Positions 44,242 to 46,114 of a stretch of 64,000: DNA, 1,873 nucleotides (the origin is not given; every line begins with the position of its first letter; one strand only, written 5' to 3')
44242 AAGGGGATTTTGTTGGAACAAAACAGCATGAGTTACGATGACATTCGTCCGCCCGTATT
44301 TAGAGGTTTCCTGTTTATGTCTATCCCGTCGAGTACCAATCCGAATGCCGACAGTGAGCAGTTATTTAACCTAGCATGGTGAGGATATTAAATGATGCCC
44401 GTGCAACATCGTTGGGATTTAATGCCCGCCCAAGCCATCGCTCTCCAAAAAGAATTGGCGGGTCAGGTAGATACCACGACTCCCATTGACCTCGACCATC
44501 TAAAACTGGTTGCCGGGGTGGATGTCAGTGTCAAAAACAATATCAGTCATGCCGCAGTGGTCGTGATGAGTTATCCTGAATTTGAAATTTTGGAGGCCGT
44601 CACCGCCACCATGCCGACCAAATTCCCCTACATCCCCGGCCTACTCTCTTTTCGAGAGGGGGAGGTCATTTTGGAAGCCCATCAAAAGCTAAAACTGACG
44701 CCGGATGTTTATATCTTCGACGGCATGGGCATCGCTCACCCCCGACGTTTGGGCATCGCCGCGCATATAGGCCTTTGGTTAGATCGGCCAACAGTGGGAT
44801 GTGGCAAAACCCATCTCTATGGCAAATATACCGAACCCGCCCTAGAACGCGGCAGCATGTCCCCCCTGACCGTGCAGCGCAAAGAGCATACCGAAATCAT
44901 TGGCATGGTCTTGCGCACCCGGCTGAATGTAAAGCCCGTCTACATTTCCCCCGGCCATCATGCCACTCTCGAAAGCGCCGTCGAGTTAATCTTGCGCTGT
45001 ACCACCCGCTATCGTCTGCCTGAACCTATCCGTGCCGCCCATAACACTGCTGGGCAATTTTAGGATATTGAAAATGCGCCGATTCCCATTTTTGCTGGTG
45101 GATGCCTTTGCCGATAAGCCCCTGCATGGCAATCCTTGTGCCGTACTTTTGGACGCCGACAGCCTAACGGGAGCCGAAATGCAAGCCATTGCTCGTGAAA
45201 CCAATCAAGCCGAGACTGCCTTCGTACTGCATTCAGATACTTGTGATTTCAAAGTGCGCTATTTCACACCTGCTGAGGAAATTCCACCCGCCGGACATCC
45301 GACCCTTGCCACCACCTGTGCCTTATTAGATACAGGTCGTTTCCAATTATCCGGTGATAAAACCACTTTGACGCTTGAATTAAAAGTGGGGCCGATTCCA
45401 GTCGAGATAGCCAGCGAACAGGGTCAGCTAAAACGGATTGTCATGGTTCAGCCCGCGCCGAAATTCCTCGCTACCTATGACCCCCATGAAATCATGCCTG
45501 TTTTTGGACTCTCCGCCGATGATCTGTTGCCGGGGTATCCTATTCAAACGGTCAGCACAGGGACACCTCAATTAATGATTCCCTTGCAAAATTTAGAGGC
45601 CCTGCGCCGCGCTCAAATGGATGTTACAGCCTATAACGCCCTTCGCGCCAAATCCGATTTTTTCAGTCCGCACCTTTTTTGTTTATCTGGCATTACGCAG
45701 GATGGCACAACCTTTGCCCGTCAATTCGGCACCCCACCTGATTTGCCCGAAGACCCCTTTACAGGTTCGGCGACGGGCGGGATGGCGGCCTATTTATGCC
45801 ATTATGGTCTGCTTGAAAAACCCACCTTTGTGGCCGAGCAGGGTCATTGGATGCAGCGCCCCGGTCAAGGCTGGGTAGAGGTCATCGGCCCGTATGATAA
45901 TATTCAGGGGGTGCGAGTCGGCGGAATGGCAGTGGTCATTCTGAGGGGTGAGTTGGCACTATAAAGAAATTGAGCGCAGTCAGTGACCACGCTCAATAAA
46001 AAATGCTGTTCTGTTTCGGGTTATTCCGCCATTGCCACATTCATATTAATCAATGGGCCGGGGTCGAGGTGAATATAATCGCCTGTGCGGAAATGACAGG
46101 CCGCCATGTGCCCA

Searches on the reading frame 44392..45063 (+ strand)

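Call 92: search_protein_families(library=pfam, proteins=[window:44392-45063:+], max_evalue=0.001)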
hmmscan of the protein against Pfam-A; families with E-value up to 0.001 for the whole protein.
window:44392-45063:+ (223 aa): 2 families
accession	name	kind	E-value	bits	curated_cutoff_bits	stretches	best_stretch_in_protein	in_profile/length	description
PF04493.20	Endonuclease_5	-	9.3e-72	241.3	23.4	1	21-217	2-197/198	Endonuclease V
PF01949.23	Endo_dU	-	0.00042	20.2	32.7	1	179-222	138-180/182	Endonuclease dU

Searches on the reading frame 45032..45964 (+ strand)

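Call 92: search_protein_families(library=pfam, proteins=[window:45032-45964:+], max_evalue=0.001)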
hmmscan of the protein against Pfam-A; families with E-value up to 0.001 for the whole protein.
window:45032-45964:+ (310 aa): 2 families
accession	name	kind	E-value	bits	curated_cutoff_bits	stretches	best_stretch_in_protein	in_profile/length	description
PF02567.21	PhzC-PhzF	-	6.2e-58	196.9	27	1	23-305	1-280/281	Phenazine biosynthesis-like protein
PF05544.16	Pro_racemase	-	2.9e-06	27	27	1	68-150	64-145/325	Proline racemase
